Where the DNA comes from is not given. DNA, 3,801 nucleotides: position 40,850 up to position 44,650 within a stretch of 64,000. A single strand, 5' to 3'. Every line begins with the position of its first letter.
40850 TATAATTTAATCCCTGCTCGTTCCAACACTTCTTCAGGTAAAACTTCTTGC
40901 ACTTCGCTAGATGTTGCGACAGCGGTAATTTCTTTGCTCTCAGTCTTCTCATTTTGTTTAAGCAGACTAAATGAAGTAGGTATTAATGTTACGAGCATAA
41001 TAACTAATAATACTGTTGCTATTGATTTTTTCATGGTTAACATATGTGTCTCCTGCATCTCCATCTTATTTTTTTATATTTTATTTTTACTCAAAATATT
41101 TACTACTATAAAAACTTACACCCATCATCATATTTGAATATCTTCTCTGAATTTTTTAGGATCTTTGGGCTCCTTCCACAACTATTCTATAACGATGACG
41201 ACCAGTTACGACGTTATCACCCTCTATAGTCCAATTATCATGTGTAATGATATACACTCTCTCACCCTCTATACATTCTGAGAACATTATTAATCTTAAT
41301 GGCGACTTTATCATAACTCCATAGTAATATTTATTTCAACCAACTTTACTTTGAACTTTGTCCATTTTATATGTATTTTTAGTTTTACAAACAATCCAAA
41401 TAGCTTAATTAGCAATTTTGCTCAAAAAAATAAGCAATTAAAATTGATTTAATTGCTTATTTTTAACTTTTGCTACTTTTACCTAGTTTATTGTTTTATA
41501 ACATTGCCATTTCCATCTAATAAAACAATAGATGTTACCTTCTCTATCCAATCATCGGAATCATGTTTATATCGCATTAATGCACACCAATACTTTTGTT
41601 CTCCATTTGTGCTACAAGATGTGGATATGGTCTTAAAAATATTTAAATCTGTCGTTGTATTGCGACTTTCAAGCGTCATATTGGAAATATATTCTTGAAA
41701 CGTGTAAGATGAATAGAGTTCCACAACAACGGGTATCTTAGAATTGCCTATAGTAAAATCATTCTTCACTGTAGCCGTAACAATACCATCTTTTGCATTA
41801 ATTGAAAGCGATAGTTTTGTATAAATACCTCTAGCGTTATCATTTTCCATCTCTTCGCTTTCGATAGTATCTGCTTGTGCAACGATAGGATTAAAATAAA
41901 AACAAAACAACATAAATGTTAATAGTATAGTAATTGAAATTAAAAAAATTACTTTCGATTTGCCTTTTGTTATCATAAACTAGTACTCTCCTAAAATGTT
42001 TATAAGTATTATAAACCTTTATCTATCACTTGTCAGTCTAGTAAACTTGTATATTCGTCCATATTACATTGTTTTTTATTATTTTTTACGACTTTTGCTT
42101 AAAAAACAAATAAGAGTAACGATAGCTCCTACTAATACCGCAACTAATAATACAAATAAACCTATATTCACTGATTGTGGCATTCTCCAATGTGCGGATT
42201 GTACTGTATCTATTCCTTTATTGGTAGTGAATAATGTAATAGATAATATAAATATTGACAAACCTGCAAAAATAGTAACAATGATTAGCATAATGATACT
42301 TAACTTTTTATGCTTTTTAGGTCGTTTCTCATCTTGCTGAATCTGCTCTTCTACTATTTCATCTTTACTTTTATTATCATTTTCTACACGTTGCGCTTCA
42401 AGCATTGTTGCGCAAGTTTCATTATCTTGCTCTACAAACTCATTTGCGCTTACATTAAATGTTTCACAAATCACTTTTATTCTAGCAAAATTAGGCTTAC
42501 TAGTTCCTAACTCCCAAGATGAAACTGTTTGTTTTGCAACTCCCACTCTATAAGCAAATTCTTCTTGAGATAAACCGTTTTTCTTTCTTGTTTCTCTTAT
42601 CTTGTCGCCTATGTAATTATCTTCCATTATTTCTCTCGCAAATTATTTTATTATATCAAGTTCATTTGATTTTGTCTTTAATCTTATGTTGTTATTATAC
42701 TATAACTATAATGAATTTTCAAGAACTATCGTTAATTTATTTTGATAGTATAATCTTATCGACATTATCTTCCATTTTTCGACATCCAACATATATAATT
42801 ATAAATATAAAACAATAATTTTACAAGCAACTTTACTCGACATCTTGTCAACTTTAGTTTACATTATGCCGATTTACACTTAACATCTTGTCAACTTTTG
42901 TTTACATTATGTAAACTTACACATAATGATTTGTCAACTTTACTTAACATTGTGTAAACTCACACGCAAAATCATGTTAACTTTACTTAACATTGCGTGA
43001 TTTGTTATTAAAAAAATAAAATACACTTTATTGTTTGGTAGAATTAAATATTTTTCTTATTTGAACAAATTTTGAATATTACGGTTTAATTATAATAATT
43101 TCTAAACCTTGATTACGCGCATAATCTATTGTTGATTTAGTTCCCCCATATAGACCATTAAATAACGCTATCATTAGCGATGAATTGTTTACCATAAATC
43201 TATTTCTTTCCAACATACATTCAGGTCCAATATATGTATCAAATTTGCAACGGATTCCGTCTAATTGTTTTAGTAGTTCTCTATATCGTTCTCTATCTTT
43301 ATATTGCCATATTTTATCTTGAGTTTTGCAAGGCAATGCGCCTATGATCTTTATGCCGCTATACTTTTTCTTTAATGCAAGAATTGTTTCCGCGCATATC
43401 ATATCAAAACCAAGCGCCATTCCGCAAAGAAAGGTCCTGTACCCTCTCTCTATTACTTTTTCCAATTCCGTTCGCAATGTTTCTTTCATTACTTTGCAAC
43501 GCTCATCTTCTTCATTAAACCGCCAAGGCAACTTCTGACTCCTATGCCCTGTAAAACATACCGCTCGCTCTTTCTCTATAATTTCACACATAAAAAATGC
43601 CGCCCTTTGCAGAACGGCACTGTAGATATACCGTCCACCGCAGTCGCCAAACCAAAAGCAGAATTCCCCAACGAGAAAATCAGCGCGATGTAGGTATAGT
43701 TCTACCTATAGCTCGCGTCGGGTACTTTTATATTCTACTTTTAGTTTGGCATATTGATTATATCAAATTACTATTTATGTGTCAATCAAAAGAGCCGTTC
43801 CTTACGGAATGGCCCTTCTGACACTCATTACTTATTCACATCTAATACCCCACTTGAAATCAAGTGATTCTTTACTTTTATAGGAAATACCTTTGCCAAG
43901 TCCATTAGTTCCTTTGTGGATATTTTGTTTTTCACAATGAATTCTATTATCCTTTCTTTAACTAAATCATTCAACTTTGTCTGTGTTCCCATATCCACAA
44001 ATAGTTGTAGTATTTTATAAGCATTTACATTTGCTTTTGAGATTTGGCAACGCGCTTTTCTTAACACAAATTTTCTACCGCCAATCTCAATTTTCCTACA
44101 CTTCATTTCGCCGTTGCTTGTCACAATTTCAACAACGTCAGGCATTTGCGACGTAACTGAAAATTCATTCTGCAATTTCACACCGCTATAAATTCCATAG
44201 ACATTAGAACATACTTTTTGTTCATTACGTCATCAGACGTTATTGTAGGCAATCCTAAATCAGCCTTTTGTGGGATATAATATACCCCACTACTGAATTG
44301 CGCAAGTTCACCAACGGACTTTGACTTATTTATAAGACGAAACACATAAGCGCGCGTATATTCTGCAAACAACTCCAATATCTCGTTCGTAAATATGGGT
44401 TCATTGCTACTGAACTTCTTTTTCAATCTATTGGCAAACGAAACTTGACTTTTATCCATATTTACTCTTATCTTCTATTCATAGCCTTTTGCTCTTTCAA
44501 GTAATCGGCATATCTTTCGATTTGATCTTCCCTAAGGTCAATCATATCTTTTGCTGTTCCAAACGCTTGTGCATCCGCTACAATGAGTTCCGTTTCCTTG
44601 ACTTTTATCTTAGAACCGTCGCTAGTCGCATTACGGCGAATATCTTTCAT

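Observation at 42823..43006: Iteron-like array of 42-46-bp direct repeats between the SLOG gene and the XRE regulator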

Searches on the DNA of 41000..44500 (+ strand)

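Call 8: search_dna_similar(query=window:41000-44500:+, collection=phages, mode=distant)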
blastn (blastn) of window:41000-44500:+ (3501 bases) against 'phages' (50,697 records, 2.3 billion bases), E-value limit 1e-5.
No match.

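Call 9: search_dna_similar(query=window:41000-44500:+, collection=plasmids, mode=distant)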
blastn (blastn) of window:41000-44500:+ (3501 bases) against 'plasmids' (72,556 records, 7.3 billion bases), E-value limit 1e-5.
No match.

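Call 70: search_rna_families(source=window, start=42000, end=43700, threshold=evalue, max_evalue=1)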
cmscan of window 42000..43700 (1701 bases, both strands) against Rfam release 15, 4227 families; matches with E-value up to 1: 0.
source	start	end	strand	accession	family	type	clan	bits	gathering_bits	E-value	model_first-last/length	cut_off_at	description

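Call 85: search_dna_similar(query=window:42823-43006:+, collection=plasmids, mode=distant, max_evalue=1, max_rows=15)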
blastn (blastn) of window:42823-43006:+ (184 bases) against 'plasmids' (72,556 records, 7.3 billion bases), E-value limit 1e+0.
Records with a match: 1; places in all: 1; records where one place covers at least 80% of the query: 0.
Best place of each record, by identity: >=99% 1.
By first word of the organism name: Acetobacter 1.
By predicted mobility (MOB-suite, as given by PLSDB): mobilizable 1.
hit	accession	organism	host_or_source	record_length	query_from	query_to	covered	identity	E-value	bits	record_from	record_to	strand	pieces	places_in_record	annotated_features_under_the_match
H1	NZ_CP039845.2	Acetobacter pasteurianus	whole organism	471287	137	158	12%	100.0%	5e-1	41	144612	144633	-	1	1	nucleotidyl transferase AbiEii/AbiGii toxin family protein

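Call 86: search_dna_similar(query=window:42823-43006:+, collection=phages, mode=distant, max_evalue=1, max_rows=15)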
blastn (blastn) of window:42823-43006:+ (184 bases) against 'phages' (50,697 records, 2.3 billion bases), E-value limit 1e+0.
Records with a match: 2; places in all: 2; records where one place covers at least 80% of the query: 0.
Best place of each record, by identity: 95-99% 2.
By first word of the organism name: Pseudoalteromonas 2.
By host as written in the record: Pseudoalteromonas marina 2.
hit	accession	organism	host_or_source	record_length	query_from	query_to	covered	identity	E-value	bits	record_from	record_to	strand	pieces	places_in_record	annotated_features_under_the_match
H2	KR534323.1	Pseudoalteromonas phage H101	Pseudoalteromonas marina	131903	112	135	13%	95.8%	6e-1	40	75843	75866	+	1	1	none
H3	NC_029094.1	Pseudoalteromonas phage H101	Pseudoalteromonas marina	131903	112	135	13%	95.8%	6e-1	40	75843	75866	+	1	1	none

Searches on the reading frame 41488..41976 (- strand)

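Call 7: search_protein_families(library=pfam, proteins=[window:41488-41976:-], max_evalue=0.01)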
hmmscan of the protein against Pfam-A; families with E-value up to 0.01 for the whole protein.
window:41488-41976:- (162 aa): 0 families

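Call 11: search_protein_families(library=phrogs, proteins=[window:41488-41976:-], max_evalue=0.01)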
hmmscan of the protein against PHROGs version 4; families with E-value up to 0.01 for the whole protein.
window:41488-41976:- (162 aa): 0 families

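Call 68: search_protein_families(library=pfam, proteins=[window:41488-41976:-], max_evalue=1)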
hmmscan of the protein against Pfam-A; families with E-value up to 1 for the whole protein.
window:41488-41976:- (162 aa): 2 families
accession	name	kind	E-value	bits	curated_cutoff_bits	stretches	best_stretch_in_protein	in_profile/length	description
PF05434.16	Tmemb_9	-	0.021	15.1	28.6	1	9-50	55-96/145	TMEM9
PF13800.11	Sigma_reg_N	-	0.06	14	26.3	1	1-45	3-46/91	Sigma factor regulator N-terminal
